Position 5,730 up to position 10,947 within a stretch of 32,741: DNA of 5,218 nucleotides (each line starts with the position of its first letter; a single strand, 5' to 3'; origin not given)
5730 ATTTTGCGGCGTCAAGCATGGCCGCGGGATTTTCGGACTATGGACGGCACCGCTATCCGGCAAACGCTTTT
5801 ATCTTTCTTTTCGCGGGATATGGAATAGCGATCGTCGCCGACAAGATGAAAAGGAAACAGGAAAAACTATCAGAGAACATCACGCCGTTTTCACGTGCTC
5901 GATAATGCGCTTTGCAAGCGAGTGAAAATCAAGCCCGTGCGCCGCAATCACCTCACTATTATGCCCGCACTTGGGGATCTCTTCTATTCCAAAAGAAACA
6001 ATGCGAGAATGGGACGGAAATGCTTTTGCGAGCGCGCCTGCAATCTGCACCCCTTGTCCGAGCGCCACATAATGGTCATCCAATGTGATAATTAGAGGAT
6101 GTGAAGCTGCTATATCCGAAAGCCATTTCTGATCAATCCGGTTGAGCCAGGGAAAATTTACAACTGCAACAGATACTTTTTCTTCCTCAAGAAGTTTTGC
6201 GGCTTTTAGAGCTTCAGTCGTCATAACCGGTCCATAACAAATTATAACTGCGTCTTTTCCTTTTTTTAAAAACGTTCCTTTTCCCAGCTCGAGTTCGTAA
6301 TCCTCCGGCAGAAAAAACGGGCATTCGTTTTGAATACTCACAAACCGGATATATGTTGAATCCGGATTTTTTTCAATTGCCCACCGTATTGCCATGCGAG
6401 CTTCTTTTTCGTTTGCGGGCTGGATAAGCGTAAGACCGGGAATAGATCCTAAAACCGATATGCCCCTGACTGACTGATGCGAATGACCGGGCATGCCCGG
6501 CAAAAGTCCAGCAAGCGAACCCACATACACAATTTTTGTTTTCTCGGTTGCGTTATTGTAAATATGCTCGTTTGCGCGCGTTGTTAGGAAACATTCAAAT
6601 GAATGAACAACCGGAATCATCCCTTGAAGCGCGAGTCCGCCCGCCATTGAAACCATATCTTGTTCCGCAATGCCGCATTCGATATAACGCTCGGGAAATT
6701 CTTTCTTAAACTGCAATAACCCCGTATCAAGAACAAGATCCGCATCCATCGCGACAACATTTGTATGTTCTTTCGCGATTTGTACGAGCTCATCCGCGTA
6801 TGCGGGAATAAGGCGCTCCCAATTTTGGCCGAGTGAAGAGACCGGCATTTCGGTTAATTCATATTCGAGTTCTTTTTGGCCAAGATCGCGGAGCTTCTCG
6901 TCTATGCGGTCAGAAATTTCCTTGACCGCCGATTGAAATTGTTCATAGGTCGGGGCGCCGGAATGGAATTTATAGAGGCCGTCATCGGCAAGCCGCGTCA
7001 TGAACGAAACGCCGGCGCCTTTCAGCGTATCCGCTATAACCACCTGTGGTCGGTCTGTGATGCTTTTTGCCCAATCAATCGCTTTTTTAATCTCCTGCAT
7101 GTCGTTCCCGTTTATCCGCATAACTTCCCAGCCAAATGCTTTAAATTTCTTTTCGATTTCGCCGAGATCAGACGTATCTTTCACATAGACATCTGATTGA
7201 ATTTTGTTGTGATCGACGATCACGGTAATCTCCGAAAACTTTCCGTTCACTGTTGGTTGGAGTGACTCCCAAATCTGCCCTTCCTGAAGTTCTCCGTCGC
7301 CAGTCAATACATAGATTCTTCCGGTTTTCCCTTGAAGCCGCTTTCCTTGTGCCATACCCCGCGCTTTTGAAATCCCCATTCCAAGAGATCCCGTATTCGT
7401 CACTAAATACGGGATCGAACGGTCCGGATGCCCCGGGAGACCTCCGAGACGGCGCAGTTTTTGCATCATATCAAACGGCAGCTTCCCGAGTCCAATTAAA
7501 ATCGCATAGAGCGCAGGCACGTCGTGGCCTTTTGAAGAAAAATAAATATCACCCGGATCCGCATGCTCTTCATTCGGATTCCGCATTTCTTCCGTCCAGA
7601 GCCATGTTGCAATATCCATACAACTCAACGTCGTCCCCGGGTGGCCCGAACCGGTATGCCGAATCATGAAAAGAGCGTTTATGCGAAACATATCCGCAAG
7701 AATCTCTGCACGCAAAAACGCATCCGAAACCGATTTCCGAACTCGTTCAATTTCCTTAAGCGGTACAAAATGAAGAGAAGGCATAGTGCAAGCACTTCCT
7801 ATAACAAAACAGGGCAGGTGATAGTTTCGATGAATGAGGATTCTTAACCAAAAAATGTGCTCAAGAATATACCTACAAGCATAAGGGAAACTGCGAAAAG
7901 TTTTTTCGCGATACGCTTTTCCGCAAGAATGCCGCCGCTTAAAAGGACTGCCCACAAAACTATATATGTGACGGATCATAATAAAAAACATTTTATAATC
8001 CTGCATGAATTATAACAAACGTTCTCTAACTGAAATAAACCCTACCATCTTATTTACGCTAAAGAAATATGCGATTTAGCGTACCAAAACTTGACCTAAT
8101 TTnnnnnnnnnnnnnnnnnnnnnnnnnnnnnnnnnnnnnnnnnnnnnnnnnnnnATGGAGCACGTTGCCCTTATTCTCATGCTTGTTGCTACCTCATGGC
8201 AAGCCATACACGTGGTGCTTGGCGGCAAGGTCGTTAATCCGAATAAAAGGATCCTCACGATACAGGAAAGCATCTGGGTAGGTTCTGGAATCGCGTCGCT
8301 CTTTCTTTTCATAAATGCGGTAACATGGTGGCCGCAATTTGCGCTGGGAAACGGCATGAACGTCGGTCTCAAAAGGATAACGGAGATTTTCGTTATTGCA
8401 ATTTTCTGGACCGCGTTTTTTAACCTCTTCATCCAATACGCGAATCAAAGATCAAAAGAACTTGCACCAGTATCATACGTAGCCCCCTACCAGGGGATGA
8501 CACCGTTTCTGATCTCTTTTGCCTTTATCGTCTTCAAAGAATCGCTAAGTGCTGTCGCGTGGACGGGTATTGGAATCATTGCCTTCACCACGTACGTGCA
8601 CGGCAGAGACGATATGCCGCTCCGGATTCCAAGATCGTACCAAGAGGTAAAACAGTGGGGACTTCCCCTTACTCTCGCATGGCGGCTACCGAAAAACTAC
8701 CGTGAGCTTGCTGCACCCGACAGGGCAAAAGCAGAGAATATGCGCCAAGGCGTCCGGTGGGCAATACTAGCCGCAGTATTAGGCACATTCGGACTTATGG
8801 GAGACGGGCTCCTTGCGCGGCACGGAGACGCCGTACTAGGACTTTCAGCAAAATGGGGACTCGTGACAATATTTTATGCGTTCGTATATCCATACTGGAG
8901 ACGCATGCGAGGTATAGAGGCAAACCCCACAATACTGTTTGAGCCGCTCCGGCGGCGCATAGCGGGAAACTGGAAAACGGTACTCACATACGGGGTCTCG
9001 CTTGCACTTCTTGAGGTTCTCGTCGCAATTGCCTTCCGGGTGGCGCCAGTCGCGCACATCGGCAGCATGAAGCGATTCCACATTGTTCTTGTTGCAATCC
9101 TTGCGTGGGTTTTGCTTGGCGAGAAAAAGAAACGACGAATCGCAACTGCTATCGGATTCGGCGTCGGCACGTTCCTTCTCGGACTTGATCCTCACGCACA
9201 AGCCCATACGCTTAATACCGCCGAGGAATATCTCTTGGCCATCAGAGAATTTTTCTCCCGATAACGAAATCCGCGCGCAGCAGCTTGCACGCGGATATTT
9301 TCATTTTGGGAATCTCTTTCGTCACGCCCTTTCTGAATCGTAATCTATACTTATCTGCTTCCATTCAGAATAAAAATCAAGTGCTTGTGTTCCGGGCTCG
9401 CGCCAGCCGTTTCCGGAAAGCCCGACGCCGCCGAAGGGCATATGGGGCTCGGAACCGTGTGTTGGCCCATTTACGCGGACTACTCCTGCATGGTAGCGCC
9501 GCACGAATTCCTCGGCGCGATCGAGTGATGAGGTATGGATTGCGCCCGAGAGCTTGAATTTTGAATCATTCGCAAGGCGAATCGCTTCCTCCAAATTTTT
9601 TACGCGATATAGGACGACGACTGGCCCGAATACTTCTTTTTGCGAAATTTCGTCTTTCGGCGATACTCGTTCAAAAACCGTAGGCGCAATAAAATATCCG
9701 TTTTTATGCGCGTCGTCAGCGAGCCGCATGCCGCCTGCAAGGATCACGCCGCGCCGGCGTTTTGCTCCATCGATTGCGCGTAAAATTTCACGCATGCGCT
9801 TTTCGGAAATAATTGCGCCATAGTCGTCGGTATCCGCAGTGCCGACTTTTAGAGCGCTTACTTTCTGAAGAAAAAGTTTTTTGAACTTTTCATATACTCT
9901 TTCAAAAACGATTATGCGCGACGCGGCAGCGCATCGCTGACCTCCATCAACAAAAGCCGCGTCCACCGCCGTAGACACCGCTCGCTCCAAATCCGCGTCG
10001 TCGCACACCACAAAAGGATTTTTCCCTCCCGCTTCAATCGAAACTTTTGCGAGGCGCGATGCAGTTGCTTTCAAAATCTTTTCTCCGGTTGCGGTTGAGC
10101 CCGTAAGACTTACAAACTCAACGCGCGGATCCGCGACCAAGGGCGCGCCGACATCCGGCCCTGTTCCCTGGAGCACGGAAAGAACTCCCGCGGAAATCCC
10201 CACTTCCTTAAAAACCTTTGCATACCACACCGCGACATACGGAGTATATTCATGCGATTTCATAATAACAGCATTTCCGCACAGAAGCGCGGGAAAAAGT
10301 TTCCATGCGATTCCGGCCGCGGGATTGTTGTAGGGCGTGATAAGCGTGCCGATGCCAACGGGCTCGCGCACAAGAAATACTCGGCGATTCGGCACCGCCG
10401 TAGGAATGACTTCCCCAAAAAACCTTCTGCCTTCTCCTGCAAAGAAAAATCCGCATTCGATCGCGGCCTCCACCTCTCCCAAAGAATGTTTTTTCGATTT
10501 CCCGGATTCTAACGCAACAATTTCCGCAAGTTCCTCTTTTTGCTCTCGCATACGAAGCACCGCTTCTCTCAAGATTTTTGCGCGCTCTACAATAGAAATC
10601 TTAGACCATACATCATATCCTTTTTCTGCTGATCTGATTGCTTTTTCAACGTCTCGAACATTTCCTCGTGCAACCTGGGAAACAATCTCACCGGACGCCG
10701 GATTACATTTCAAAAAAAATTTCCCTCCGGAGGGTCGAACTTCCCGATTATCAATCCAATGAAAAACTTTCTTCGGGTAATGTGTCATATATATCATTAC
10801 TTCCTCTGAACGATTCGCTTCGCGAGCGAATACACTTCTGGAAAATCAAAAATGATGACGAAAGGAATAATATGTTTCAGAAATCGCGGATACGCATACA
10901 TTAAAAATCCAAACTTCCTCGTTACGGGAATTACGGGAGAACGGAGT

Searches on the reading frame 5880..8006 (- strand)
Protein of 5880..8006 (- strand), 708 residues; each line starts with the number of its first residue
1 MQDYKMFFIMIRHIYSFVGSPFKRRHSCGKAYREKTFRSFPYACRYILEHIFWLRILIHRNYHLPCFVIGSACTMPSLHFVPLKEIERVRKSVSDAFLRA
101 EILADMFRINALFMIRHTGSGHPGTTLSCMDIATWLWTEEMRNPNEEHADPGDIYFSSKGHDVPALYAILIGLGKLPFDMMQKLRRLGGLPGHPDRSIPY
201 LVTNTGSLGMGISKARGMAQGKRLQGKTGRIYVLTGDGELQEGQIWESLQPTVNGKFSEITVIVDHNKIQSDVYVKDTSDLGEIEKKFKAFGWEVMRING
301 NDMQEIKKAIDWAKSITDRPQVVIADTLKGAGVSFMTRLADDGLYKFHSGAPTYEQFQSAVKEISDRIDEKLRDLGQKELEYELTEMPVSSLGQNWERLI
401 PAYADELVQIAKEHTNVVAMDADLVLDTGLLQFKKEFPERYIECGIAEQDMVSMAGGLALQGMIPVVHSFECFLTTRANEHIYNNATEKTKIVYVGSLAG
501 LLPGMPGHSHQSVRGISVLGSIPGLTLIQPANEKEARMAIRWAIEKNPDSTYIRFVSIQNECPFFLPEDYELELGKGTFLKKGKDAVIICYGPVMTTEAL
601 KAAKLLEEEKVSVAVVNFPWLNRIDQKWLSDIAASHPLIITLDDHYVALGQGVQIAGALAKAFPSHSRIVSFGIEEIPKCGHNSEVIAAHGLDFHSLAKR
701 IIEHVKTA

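Call 11: search_protein_families(library=pfam, proteins=[window:5880-8006:-], max_evalue=0.001)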
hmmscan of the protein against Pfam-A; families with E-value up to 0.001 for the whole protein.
window:5880-8006:- (708 aa): 5 families
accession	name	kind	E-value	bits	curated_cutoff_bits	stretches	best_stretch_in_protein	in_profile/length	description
PF00456.26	Transketolase_N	-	1.5e-37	129.8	22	1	103-415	5-326/334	Transketolase, thiamine diphosphate binding domain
PF02779.29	Transket_pyr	-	2.5e-30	105.8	27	1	402-555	8-167/174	Transketolase, pyrimidine binding domain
PF02780.25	Transketolase_C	-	1.5e-17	64.1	25.9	1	575-694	1-121/124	Transketolase, C-terminal domain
PF13292.11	DXP_synthase_N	-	4.8e-09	36.3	21.2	1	179-269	83-173/274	1-deoxy-D-xylulose-5-phosphate synthase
PF00676.26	E1_dh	-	5.7e-06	25.9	22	1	201-317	96-211/300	Dehydrogenase E1 component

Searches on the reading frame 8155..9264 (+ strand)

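Call 38: search_protein_families(library=pfam, proteins=[window:8155-9264:+], max_evalue=0.001)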
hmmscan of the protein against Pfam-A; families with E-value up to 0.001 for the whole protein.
window:8155-9264:+ (369 aa): 0 families

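Call 82: search_protein_families(library=ncbifam, proteins=[window:8155-9264:+], max_evalue=0.01)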
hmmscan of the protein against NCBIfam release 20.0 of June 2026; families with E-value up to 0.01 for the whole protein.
window:8155-9264:+ (369 aa): 1 family
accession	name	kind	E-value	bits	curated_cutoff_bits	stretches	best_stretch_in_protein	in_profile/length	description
TIGR03340.1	phn_DUF6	hypoth_equivalog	4.6e-06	26.5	288.15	2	79-163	62-147/281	phosphonate utilization associated putative membrane protein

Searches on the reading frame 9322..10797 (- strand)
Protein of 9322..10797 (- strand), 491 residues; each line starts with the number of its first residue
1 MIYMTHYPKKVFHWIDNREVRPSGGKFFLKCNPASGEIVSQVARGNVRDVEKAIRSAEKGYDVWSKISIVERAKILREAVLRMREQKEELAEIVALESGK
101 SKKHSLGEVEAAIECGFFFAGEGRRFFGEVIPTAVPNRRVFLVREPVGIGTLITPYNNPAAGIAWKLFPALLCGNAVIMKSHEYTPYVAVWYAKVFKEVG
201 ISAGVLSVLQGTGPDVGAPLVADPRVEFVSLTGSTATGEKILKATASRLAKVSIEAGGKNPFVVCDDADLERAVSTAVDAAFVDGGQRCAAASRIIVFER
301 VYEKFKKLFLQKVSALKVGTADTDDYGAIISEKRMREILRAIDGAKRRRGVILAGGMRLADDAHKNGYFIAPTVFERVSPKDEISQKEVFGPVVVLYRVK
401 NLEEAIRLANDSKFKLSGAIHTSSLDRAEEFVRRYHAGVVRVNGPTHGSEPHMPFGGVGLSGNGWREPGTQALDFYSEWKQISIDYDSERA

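Call 11: search_protein_families(library=pfam, proteins=[window:9322-10797:-], max_evalue=0.001)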
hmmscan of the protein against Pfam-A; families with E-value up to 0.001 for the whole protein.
window:9322-10797:- (491 aa): 1 family
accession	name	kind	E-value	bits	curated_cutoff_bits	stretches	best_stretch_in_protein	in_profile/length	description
PF00171.27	Aldedh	-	6.6e-144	480.3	23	1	27-482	8-461/461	Aldehyde dehydrogenase family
